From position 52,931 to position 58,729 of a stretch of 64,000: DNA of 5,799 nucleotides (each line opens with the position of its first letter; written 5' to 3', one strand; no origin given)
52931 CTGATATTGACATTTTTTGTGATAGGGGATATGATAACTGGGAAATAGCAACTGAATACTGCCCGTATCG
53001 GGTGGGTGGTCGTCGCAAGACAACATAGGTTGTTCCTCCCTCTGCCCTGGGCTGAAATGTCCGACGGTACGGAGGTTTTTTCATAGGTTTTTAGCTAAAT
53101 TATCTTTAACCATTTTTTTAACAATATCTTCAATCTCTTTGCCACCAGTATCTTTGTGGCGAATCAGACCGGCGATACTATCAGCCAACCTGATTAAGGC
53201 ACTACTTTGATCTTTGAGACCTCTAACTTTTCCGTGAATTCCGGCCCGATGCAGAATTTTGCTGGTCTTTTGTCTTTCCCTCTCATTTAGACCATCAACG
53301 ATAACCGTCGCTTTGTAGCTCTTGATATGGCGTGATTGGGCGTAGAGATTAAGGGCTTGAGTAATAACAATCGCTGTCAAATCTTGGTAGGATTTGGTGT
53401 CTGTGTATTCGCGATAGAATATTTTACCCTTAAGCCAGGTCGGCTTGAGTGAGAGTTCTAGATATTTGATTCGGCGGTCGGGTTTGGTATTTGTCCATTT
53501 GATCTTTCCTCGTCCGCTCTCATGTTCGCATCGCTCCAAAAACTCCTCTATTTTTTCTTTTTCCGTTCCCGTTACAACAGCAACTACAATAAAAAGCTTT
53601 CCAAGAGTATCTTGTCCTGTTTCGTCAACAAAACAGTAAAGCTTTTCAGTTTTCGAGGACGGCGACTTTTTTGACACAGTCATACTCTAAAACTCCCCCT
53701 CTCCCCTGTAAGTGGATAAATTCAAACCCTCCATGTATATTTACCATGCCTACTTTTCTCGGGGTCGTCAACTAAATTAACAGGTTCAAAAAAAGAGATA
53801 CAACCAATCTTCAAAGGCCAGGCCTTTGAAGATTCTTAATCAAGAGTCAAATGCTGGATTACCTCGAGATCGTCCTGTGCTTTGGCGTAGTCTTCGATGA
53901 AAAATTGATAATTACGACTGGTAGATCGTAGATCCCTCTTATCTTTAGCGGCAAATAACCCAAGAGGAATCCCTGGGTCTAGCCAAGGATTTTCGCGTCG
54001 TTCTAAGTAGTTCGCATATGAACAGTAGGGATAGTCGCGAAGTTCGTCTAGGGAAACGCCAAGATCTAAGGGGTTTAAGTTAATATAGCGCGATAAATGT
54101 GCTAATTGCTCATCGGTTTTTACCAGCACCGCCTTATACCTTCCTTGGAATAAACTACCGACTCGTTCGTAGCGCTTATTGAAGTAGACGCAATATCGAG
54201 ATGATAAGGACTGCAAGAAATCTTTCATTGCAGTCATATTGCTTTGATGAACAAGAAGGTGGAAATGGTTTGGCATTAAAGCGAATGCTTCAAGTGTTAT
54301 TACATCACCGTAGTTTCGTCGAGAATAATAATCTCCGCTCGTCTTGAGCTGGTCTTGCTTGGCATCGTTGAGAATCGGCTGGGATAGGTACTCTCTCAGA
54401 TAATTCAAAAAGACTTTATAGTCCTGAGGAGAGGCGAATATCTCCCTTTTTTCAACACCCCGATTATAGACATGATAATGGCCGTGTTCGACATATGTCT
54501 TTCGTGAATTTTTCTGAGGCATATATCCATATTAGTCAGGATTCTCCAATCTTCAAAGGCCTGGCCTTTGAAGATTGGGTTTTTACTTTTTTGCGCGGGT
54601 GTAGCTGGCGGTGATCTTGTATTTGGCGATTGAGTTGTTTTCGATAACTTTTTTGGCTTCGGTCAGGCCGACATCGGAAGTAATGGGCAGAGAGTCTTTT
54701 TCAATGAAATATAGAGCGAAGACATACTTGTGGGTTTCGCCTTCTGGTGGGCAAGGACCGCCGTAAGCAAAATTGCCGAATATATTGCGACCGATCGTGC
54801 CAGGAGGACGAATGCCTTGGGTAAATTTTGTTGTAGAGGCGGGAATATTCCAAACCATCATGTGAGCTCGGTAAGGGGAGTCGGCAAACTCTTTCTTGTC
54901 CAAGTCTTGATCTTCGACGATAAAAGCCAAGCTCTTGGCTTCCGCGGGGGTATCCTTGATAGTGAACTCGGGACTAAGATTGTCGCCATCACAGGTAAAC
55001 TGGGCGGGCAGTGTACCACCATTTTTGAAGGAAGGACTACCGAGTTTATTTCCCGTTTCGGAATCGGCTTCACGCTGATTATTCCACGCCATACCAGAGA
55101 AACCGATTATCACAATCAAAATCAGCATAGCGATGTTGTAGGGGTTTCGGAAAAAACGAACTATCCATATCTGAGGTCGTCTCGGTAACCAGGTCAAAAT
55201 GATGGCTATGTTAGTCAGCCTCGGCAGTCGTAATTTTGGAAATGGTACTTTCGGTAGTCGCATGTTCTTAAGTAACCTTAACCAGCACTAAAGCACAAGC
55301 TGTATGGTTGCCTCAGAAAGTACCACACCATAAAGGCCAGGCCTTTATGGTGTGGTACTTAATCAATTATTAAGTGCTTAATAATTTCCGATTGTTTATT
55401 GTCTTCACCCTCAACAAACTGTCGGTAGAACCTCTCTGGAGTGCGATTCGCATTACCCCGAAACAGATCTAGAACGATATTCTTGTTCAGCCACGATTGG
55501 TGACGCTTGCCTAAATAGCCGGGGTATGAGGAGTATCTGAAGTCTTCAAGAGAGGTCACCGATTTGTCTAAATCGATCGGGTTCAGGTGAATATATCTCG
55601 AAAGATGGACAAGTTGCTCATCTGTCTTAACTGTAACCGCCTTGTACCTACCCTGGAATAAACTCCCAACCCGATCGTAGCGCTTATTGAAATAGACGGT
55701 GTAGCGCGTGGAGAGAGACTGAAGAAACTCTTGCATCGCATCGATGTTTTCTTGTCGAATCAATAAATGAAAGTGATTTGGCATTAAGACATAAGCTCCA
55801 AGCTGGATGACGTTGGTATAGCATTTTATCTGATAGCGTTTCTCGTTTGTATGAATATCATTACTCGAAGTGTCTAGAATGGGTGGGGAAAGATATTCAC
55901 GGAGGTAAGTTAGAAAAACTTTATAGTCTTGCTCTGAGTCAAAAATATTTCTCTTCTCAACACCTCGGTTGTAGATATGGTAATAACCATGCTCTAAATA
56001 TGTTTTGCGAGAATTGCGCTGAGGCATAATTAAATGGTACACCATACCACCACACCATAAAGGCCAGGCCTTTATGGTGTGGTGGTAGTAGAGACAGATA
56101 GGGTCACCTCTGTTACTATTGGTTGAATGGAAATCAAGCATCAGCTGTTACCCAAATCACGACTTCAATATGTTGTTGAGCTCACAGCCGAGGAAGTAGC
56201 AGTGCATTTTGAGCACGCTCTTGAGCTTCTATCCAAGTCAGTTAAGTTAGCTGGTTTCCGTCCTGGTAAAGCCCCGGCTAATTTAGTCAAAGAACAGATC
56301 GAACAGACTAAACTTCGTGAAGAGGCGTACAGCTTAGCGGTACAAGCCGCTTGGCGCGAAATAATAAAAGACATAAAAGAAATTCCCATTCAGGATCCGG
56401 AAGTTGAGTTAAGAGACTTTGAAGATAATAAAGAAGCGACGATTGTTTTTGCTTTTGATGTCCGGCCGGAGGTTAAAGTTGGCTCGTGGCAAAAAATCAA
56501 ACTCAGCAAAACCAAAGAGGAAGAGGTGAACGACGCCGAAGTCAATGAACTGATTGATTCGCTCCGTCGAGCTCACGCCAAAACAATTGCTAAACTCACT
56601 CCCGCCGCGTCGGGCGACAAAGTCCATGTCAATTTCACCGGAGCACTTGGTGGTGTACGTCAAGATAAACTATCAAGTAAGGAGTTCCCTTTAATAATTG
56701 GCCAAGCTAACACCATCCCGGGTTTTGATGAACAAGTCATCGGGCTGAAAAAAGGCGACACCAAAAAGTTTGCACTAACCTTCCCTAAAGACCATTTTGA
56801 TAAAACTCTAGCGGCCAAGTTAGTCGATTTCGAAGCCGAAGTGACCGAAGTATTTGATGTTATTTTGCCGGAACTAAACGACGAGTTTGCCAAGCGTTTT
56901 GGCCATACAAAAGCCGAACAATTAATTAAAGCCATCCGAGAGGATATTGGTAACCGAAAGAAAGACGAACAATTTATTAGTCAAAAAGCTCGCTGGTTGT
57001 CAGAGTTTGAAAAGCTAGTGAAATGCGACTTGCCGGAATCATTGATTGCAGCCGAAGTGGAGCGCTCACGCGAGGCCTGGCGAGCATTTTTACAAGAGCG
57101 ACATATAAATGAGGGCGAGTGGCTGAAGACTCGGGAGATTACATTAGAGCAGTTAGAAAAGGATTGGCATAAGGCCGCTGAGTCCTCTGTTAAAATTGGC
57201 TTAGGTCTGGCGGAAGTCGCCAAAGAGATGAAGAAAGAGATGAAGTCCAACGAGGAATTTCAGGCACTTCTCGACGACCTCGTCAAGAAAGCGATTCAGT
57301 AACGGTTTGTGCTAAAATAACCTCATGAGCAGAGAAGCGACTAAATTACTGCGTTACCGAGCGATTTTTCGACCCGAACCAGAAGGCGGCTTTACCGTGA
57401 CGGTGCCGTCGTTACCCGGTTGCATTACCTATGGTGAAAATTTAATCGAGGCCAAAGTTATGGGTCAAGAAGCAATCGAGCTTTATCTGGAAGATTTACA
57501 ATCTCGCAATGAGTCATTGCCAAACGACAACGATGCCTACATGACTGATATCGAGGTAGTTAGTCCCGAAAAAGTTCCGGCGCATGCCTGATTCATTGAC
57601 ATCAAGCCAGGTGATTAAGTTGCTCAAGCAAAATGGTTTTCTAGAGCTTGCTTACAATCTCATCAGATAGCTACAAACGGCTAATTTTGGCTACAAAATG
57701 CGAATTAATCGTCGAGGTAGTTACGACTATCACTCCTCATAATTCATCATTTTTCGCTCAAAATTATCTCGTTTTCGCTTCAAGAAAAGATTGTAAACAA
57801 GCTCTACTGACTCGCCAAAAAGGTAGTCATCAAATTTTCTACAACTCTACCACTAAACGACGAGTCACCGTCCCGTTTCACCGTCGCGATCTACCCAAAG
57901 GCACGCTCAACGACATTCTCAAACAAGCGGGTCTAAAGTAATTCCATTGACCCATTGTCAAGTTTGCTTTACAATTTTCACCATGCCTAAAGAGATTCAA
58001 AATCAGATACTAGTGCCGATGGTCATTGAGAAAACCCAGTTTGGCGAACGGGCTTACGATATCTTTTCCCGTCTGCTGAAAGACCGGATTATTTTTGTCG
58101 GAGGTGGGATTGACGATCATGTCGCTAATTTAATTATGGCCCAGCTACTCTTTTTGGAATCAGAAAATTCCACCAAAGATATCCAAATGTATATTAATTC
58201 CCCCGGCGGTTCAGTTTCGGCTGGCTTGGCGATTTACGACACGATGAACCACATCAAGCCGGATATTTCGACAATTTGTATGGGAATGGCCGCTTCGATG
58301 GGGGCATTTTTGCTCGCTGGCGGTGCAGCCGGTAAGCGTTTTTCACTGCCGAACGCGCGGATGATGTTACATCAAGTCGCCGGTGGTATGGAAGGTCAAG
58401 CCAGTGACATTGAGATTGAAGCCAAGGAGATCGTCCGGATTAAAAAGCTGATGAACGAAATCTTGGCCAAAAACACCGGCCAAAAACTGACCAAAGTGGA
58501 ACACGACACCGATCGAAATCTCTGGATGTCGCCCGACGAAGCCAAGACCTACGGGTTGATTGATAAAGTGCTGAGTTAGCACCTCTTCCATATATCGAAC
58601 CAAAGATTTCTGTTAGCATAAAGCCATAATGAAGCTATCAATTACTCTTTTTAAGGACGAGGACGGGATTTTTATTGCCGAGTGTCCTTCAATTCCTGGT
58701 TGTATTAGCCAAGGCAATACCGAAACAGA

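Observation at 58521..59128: Intact hicBA cassette inserted at the 3' end of clpP, bracketed by a 55-bp direct repeat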

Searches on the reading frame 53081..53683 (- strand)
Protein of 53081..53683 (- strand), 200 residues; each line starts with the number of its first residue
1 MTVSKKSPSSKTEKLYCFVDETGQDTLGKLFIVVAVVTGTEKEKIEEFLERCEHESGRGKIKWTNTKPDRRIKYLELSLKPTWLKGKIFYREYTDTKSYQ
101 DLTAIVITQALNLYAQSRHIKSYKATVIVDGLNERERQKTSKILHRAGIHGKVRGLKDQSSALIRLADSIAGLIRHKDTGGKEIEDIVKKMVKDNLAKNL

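Call 60: search_protein_families(library=pfam, proteins=[window:53081-53683:-], max_evalue=0.00001)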
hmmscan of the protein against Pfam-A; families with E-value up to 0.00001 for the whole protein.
window:53081-53683:- (200 aa): 1 family
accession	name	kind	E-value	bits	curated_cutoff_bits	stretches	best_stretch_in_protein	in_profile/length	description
PF12686.12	DUF3800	-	2.3e-07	32.1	21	1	16-176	1-148/149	Protein of unknown function (DUF3800)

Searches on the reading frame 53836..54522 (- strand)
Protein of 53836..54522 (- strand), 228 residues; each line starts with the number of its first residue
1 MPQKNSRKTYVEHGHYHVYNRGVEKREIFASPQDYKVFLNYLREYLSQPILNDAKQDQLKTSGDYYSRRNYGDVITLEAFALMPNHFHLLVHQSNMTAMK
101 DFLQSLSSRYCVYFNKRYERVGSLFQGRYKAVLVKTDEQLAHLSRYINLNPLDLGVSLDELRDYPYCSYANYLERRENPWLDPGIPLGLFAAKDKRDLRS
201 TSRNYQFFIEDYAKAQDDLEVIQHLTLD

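Call 60: search_protein_families(library=pfam, proteins=[window:53836-54522:-], max_evalue=0.00001)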
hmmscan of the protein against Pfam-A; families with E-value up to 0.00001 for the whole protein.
window:53836-54522:- (228 aa): 1 family
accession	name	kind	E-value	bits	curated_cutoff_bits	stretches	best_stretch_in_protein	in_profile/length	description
PF01797.21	Y1_Tnp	-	5.2e-09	36.7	23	1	75-148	41-119/121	Transposase IS200 like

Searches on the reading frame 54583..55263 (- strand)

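Call 60: search_protein_families(library=pfam, proteins=[window:54583-55263:-], max_evalue=0.00001)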
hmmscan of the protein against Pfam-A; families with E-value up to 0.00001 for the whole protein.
window:54583-55263:- (226 aa): 1 family
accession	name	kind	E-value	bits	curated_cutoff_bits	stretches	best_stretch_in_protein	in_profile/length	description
PF01161.25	PBP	-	2.6e-28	99.5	24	1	84-221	1-135/135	Phosphatidylethanolamine-binding protein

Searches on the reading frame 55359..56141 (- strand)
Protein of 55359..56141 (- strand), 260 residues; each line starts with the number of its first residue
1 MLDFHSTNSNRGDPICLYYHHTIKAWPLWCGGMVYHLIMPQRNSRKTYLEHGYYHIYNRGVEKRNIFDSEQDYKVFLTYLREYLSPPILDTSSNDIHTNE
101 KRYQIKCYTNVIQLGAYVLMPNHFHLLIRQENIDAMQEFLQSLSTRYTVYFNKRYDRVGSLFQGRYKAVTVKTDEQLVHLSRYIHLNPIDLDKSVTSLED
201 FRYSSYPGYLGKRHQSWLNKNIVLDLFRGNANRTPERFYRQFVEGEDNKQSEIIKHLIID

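Call 60: search_protein_families(library=pfam, proteins=[window:55359-56141:-], max_evalue=0.00001)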
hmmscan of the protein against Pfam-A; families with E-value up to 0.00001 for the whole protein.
window:55359-56141:- (260 aa): 1 family
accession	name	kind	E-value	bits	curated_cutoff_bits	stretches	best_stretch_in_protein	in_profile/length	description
PF01797.21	Y1_Tnp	-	5.1e-09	36.7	23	1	106-185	35-119/121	Transposase IS200 like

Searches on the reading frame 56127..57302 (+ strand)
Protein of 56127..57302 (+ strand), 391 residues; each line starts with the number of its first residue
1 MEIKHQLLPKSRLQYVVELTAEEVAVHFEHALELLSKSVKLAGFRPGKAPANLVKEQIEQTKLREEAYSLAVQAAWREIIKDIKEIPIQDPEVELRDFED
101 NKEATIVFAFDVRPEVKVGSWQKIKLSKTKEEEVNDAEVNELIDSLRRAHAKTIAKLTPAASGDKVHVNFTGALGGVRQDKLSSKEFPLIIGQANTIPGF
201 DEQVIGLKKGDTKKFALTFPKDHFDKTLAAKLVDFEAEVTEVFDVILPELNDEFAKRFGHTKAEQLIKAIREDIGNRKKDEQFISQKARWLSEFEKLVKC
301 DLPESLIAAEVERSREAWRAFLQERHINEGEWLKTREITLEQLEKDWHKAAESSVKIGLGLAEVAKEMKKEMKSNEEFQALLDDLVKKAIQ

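Call 4: search_protein_families(library=pfam, proteins=[window:56127-57302:+], max_evalue=0.01)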
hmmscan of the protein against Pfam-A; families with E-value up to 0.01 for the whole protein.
window:56127-57302:+ (391 aa): 3 families
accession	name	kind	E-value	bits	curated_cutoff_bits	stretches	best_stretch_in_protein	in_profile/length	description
PF05697.18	Trigger_N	-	1.6e-29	103.5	22.2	1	1-145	1-143/144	Bacterial trigger factor protein (TF)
PF05698.19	Trigger_C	-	1.5e-10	41.8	22.7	1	264-386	3-124/162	Bacterial trigger factor protein (TF) C-terminus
PF00254.34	FKBP_C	-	2.7e-09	37.6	21.1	1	160-232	5-80/94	FKBP-type peptidyl-prolyl cis-trans isomerase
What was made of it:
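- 56127..57302 (+): tig (trigger factor), the conserved upstream neighbour. Pfam Trigger_N, FKBP_C and Trigger_C (call 4).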

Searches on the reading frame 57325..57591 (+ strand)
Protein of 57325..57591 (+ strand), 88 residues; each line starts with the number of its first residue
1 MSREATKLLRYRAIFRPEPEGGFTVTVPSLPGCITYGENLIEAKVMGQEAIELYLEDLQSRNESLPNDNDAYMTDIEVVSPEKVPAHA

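Call 4: search_protein_families(library=pfam, proteins=[window:57325-57591:+], max_evalue=0.01)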
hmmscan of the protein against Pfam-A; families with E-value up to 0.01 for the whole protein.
window:57325-57591:+ (88 aa): 2 families
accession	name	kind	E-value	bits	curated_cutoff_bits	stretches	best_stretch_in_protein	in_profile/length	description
PF15919.11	HicB_lk_antitox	-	1.3e-09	38.6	27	1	17-68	7-58/123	HicB_like antitoxin of bacterial toxin-antitoxin system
PF21748.3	UPF0150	-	0.0044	17.4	27.3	1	18-56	16-54/64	UPF0150-like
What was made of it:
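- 57325..57591 (+): hicB1, intact antitoxin gene of the older hicBA-1 pair. PF15919 at 38.6 bits (call 4).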

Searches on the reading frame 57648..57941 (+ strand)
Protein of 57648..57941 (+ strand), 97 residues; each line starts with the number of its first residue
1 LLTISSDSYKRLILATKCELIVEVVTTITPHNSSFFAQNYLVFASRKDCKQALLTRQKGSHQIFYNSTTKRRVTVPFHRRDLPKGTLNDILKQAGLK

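Call 4: search_protein_families(library=pfam, proteins=[window:57648-57941:+], max_evalue=0.01)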
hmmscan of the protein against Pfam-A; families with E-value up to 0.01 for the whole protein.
window:57648-57941:+ (97 aa): 1 family
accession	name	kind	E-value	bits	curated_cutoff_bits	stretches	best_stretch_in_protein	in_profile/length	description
PF07927.17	HicA_toxin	-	1.6e-16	60.6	27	1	54-96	15-58/58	HicA toxin of bacterial toxin-antitoxin,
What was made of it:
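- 57584..57941 (+): hicA1, a toxin gene disrupted by a ~161-nt MITE-like insertion (about 57644-57804). The insertion has 17-19-nt terminal inverted repeats and an apparent TA duplication. The HicA_toxin match covers only the 3' part (call 4).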

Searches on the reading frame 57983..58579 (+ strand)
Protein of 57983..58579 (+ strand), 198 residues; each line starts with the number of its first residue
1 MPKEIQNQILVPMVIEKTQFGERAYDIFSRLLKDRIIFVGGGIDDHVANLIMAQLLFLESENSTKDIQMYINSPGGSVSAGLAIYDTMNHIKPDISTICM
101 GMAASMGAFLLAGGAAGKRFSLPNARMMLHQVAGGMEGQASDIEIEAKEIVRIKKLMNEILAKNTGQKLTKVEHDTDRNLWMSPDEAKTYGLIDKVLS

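Call 4: search_protein_families(library=pfam, proteins=[window:57983-58579:+], max_evalue=0.01)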
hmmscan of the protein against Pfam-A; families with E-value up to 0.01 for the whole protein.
window:57983-58579:+ (198 aa): 2 families
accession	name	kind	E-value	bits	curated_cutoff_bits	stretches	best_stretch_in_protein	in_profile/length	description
PF00574.28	CLP_protease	-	1.2e-83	279.9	20.2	1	21-197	3-179/182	Clp protease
PF25145.1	NfeD1b_N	-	0.0036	17.3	40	1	61-127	28-92/189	NfeD1b, N-terminal domain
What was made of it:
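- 57983..58579 (+): clpP (198 aa), with a promoter-like site at 57947-57975. PF00574 at 279.9 bits (call 4).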

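Call 7: find_encoding_contigs(protein=window:57983-58579:+, flank=6000, max_places=10)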
Protein window:57983-58579:+ (198 aa): 11 contigs read that carry it; 5 places shown.
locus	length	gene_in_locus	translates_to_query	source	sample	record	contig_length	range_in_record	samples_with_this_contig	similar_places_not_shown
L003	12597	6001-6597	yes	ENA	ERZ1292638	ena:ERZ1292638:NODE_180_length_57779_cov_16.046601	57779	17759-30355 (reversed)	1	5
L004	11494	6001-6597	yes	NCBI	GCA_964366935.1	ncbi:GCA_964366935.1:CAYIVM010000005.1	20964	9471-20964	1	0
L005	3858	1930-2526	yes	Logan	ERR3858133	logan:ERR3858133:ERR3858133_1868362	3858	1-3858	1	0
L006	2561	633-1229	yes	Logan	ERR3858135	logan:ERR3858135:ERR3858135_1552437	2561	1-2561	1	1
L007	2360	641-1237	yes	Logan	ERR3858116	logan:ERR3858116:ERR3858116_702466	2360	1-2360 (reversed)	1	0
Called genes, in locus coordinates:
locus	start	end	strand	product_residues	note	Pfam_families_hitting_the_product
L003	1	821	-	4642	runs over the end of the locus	PF05048:NosD, PF13229:Beta_helix, PF05048:NosD, PF13229:Beta_helix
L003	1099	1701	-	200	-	PF12686:DUF3800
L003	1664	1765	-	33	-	-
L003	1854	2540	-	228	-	PF01797:Y1_Tnp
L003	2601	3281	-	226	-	PF01161:PBP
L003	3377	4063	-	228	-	PF01797:Y1_Tnp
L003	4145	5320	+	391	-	PF05697:Trigger_N, PF00254:FKBP_C, PF05698:Trigger_C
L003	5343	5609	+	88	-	PF15919:HicB_lk_antitox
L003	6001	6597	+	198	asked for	PF00574:CLP_protease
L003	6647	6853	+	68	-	PF15919:HicB_lk_antitox (weak)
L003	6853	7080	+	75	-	PF07927:HicA_toxin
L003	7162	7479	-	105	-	-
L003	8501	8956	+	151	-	PF00961:LAGLIDADG_1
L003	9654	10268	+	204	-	PF03161:LAGLIDADG_2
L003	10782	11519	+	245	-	PF14528:LAGLIDADG_3 (faint)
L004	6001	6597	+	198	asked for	PF00574:CLP_protease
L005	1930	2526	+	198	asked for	PF00574:CLP_protease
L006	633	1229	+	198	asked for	PF00574:CLP_protease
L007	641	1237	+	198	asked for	PF00574:CLP_protease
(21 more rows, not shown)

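Call 9: find_related_loci(query=window:57983-58579:+, collection=genome_contigs, flank=4000)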
Query window:57983-58579:+ (198 aa) in genome_contigs; peptide patterns used: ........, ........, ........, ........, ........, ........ (x = any residue, [..] = any of these).
219 stretches matched a pattern; 153 encode a relative of the query (tblastn E <= 1e-3); the best 80 are kept; 80 distinct loci.
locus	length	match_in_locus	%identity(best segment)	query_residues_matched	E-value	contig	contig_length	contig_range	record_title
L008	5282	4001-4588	94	1-196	1e-125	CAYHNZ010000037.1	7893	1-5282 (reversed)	MAG TPA_asm: uncultured Candidatus Saccharibacteria bacterium isolate ERP119705_co14_491 genome assembly, contig: NODE_1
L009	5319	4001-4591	90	1-197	6e-121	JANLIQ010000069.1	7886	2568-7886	MAG: Candidatus Berkelbacteria bacterium isolate S40-19 k99_314995, whole genome shotgun sequence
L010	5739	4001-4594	85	1-198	2e-115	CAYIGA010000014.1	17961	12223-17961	MAG TPA_asm: uncultured Candidatus Saccharibacteria bacterium isolate ERP119705_co24_1046 genome assembly, contig: NODE_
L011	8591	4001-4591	83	1-197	1e-113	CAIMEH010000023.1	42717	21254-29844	uncultured Candidatus Berkelbacteria bacterium isolate AlinenLipids_bin-6077 genome assembly, contig: bin-6077:23/34, wh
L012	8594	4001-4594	84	1-197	1e-112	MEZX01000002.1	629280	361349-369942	MAG: Candidatus Berkelbacteria bacterium RIFCSPLOWO2_01_FULL_50_28 rifcsplowo2_01_scaffold_16, whole genome shotgun sequ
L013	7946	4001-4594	82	1-198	6e-111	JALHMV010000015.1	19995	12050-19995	MAG: Patescibacteria group bacterium isolate Bin_44_4_sub c_000000011086, whole genome shotgun sequence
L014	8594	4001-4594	81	1-198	1e-109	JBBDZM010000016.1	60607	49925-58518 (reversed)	MAG: Patescibacteria group bacterium isolate LejiaD_49_69 Lejia_D_908_length_60607_cov_42, whole genome shotgun sequence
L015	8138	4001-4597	81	1-198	3e-109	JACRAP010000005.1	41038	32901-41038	MAG: Candidatus Berkelbacteria bacterium isolate NC_groundwater_1596_Pr3_B-0.1um_42_10 SR-2_scaffold_141_580413, whole g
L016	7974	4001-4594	79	1-198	1e-106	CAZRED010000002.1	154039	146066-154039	MAG TPA_asm: uncultured Candidatus Saccharibacteria bacterium isolate SRP136066_co1_403 genome assembly, contig: NODE_42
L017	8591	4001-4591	78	1-197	2e-106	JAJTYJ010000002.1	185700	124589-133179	MAG: bacterium isolate DTUPAT3 2-Genome8, whole genome shotgun sequence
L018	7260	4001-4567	70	10-198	1e-91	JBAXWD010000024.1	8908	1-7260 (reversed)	MAG: Candidatus Berkelbacteria bacterium isolate ELA704 MAG704_24, whole genome shotgun sequence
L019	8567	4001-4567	68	9-197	7e-91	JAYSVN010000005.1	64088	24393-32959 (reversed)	MAG: Candidatus Paceibacterota bacterium isolate GFS_12822 GFS_12822_4, whole genome shotgun sequence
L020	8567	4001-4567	69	10-198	1e-90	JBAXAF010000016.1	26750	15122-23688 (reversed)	MAG: Candidatus Berkelbacteria bacterium isolate ELA134 MAG134_16, whole genome shotgun sequence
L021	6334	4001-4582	68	3-197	6e-90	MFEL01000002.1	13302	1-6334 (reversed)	MAG: Candidatus Doudnabacteria bacterium RIFCSPHIGHO2_01_FULL_46_24 rifcsphigho2_01_scaffold_11328, whole genome shotgun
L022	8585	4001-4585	70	3-197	1e-89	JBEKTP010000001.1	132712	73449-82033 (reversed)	MAG: Patescibacteria group bacterium isolate SPRUCE 560 SPRUCE_560_1, whole genome shotgun sequence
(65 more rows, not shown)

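Call 17: find_related_loci(query=window:57983-58579:+, collection=metagenome_contigs, flank=3500)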
Query window:57983-58579:+ (198 aa) in metagenome_contigs; peptide patterns used: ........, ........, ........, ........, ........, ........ (x = any residue, [..] = any of these).
332 stretches matched a pattern; 201 encode a relative of the query (tblastn E <= 1e-3); the best 80 are kept; 80 distinct loci.
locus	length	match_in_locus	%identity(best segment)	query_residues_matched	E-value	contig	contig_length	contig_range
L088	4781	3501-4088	94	1-196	6e-126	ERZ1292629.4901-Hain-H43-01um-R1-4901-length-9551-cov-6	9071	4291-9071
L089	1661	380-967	94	1-196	3e-135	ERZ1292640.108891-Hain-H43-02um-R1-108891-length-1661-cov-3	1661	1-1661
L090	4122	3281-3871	93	1-197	8e-127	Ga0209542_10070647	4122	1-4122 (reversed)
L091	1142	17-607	90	1-197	9e-134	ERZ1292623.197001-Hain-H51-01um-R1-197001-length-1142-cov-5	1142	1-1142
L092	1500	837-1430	87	1-198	9e-129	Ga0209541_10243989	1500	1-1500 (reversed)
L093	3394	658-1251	87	1-198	1e-120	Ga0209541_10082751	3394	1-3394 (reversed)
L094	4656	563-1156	85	1-198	2e-116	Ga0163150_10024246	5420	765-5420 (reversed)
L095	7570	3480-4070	85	1-197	3e-114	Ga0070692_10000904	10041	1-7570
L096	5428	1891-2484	84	1-197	5e-113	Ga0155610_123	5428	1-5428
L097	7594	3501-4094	84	1-197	7e-113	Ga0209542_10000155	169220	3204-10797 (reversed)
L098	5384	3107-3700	84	1-197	5e-113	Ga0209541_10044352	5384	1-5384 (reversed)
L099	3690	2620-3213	81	1-198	3e-114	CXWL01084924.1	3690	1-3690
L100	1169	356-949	81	1-198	5e-122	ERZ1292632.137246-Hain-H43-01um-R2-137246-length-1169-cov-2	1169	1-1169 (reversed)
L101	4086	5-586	83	4-197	1e-111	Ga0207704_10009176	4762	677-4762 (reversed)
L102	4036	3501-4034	87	1-178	4e-105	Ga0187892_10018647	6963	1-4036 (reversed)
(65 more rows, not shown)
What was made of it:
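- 57983..58579 (+): It is 78-94% identical at the protein level to Berkelbacteria ClpP (calls 9, 17).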
